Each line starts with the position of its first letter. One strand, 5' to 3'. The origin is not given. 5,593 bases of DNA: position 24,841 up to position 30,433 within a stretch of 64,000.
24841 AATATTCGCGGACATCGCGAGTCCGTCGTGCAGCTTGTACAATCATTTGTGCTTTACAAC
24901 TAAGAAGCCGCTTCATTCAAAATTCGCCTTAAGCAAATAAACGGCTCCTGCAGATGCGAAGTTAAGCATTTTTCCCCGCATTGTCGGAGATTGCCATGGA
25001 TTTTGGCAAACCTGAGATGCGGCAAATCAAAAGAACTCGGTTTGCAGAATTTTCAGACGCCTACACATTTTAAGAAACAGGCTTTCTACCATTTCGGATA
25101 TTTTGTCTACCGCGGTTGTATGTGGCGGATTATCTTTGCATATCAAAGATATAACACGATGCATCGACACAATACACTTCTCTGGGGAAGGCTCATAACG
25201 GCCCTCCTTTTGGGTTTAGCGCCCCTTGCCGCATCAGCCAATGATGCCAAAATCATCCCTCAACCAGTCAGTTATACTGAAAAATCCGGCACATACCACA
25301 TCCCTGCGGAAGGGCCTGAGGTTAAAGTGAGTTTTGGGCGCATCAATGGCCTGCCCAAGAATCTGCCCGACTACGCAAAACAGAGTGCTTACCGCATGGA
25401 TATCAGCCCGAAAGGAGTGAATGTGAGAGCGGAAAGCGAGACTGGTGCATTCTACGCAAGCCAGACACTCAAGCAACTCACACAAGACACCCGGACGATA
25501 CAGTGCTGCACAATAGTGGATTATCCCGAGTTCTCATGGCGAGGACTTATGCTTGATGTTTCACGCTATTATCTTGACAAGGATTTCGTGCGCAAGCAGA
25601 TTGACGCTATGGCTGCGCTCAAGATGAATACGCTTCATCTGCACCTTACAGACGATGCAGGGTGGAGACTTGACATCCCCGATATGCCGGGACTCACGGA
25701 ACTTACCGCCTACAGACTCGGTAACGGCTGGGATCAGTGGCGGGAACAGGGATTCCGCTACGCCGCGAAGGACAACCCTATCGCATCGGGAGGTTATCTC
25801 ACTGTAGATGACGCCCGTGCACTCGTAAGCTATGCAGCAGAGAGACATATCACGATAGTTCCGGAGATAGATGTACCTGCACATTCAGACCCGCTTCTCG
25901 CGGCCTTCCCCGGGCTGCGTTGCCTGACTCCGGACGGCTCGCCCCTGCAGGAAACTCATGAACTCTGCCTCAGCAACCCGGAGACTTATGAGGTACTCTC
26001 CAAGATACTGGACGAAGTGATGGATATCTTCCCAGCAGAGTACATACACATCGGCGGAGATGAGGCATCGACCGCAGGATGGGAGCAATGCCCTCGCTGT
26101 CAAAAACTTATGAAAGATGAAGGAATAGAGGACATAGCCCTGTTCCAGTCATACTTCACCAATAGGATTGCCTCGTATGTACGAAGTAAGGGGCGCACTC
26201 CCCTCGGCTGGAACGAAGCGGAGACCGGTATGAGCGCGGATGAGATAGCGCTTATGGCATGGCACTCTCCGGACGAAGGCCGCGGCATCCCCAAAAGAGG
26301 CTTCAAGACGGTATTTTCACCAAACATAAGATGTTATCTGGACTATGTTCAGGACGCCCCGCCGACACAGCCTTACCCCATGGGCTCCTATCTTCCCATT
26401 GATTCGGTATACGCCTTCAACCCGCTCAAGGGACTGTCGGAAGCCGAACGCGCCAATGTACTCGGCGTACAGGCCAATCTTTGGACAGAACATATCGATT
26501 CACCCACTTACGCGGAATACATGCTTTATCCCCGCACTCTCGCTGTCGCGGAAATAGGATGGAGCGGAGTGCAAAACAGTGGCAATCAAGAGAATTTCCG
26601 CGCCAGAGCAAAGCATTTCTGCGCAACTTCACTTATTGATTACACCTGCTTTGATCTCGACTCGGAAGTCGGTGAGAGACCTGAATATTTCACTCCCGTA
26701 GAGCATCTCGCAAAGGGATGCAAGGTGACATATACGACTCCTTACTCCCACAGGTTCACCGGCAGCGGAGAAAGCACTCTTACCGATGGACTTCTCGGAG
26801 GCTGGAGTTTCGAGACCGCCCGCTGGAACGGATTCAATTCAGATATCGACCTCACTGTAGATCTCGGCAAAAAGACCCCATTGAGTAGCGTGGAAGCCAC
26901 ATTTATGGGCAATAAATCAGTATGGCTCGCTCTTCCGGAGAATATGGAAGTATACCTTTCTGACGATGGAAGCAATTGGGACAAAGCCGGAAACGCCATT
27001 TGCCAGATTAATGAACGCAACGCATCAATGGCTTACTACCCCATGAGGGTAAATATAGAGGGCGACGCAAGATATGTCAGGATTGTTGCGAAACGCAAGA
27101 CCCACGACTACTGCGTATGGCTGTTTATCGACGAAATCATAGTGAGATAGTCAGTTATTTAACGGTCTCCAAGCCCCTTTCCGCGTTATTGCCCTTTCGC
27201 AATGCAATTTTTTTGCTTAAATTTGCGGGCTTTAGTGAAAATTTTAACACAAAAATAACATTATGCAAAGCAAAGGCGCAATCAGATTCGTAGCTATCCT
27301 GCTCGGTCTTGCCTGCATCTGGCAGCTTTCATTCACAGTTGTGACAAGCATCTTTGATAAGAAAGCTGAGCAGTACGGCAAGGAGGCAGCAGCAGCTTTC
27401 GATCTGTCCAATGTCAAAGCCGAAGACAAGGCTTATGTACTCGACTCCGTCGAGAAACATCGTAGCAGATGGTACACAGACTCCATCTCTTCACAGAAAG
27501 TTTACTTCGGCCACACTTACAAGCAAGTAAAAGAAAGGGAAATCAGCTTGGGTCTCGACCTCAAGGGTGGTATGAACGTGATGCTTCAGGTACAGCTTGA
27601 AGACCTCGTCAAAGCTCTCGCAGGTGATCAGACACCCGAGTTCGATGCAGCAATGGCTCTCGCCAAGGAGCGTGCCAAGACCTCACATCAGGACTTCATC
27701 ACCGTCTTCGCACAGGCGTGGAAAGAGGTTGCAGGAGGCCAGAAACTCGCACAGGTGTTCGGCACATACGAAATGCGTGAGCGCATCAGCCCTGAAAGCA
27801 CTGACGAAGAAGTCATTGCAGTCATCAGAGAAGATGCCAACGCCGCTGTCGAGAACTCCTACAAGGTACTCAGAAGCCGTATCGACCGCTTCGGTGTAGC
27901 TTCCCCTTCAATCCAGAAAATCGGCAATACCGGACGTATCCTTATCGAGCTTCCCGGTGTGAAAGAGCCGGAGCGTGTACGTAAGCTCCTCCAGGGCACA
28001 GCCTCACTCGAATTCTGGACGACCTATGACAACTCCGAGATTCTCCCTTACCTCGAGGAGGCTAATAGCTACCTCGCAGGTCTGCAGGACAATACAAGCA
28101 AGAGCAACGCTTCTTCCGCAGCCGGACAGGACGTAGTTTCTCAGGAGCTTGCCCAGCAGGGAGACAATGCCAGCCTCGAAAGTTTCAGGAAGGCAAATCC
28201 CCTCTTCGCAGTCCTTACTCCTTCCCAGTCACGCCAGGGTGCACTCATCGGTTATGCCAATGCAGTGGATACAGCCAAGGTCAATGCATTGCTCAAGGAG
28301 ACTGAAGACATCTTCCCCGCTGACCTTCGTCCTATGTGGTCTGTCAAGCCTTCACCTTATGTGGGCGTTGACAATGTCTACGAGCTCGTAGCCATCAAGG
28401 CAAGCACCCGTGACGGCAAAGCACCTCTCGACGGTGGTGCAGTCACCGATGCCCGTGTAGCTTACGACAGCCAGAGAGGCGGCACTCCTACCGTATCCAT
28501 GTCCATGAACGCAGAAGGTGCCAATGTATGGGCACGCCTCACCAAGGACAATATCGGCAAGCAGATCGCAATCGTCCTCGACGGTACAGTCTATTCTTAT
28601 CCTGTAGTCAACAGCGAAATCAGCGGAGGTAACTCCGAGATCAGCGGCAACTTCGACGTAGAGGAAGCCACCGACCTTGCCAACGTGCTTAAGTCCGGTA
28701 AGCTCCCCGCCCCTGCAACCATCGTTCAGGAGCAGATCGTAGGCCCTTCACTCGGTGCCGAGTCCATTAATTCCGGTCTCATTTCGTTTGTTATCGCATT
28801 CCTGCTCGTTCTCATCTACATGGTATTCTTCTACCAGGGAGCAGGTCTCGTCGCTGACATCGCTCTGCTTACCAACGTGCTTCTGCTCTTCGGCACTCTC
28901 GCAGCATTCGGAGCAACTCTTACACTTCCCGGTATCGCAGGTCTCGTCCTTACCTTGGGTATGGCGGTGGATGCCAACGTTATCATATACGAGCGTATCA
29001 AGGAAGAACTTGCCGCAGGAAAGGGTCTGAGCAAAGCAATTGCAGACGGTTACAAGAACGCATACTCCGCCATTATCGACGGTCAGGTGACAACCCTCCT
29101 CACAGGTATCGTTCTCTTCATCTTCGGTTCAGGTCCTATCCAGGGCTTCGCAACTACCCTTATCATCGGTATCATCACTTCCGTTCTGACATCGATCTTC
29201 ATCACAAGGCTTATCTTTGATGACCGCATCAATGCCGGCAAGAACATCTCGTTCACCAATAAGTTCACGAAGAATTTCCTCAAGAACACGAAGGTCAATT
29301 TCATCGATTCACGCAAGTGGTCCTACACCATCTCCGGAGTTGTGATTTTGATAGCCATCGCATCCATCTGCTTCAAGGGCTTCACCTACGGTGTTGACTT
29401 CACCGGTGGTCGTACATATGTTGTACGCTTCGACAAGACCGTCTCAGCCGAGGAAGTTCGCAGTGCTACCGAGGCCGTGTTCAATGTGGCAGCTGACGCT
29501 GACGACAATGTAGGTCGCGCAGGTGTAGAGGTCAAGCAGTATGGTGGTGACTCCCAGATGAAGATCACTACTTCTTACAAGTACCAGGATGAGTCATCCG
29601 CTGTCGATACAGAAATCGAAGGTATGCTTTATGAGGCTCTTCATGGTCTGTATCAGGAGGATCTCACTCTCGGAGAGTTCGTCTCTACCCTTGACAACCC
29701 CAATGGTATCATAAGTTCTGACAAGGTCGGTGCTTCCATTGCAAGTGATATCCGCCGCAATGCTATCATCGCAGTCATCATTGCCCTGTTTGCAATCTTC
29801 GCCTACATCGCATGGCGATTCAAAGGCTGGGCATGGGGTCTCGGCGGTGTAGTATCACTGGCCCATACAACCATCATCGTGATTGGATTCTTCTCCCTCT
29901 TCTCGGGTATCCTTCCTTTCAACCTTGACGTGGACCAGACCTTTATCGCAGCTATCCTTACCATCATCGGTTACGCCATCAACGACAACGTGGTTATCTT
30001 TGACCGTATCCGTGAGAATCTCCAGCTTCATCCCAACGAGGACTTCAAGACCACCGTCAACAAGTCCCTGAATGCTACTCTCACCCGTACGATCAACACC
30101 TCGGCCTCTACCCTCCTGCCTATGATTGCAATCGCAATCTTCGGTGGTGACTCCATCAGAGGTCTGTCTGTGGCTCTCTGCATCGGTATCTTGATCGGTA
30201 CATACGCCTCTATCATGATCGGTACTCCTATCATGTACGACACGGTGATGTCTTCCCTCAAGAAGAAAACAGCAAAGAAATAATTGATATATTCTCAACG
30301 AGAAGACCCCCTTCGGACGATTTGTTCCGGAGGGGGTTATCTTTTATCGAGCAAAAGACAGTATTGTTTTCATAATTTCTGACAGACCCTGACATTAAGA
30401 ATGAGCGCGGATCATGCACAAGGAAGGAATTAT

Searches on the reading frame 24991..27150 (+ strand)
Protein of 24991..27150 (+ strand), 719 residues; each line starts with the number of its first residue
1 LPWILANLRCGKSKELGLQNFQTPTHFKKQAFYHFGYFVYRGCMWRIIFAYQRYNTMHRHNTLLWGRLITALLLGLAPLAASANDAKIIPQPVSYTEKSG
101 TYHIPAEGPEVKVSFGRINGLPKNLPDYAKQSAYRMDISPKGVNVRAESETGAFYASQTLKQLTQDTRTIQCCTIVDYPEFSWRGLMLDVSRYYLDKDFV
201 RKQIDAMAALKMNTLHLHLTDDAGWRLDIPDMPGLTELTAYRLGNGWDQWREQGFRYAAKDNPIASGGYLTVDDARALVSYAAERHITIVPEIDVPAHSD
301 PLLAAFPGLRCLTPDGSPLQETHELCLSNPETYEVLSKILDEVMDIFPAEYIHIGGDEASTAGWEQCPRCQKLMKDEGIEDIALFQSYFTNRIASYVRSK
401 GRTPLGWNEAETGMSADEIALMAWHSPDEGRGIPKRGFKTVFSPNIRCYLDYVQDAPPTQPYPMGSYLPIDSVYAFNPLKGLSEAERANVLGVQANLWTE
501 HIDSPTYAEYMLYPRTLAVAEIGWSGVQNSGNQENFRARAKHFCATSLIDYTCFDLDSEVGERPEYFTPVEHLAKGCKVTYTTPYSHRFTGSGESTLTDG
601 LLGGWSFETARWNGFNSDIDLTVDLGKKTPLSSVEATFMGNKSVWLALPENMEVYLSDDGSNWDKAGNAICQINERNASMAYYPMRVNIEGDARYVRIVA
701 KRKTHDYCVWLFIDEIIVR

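Call 47: search_protein_families(library=pfam, max_evalue=1e-8, proteins=[window:24991-27150:+])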
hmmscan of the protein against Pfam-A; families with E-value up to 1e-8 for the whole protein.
window:24991-27150:+ (719 aa): 3 families
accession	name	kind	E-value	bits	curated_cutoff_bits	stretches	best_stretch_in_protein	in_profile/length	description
PF00728.28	Glyco_hydro_20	-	3e-101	339.7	22.3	1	181-526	1-347/348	Glycosyl hydrolase family 20, catalytic domain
PF02838.20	Glyco_hydro_20b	-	4.7e-12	47.2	26.1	1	130-178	74-124/124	Glycosyl hydrolase family 20, domain 2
PF00754.31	F5_F8_type_C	-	6.6e-09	36.4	28.2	0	593-708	13-122/127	F5/8 type C domain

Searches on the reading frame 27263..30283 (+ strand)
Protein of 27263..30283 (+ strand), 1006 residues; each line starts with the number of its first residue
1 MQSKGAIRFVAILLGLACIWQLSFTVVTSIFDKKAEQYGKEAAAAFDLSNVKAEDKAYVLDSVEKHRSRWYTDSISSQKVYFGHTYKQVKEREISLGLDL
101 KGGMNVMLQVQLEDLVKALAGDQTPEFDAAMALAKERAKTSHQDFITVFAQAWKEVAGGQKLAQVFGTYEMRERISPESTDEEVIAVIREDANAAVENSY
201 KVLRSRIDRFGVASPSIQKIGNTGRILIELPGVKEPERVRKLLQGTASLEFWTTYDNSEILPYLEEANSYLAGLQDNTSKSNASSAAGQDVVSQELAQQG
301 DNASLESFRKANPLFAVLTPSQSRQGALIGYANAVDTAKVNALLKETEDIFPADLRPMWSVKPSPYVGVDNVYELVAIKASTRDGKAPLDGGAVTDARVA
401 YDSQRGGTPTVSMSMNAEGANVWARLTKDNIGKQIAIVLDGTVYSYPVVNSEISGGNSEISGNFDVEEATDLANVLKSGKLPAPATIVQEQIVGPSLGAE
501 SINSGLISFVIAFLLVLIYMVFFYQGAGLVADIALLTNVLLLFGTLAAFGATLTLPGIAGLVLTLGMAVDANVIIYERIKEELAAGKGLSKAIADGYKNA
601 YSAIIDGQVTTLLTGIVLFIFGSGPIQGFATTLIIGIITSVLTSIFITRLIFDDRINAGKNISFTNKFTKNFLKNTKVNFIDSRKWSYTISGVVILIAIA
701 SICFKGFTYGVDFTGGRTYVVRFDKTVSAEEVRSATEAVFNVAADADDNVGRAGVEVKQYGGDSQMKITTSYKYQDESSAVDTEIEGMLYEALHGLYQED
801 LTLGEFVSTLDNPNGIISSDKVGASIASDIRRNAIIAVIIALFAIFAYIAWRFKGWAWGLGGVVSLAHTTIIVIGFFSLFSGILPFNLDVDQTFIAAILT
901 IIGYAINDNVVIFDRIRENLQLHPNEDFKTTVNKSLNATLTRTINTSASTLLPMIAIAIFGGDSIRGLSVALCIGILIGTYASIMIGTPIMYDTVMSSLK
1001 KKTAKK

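Call 47: search_protein_families(library=pfam, max_evalue=1e-8, proteins=[window:27263-30283:+])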
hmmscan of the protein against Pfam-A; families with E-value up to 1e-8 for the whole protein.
window:27263-30283:+ (1006 aa): 5 families
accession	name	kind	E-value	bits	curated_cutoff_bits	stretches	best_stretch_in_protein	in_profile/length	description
PF02355.23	SecD_SecF_C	-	3e-77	258.7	20.5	2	814-994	13-186/189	Protein export membrane protein SecD/SecF, C-terminal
PF22599.2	SecDF_P1_head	-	7.5e-31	106.8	27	1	387-483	19-114/114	SecDF, P1 head subdomain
PF21760.3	SecD_1st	-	3.7e-18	65.2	27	1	196-253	1-57/60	Protein translocase subunit SecDF, P1 domain, N-terminal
PF07549.19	Sec_GG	-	1.1e-12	47.5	20.3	1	701-727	2-28/28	SecD/SecF GG Motif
PF00873.25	ACR_tran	-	6.4e-09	34.5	28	1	500-701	328-537/1021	AcrB/AcrD/AcrF family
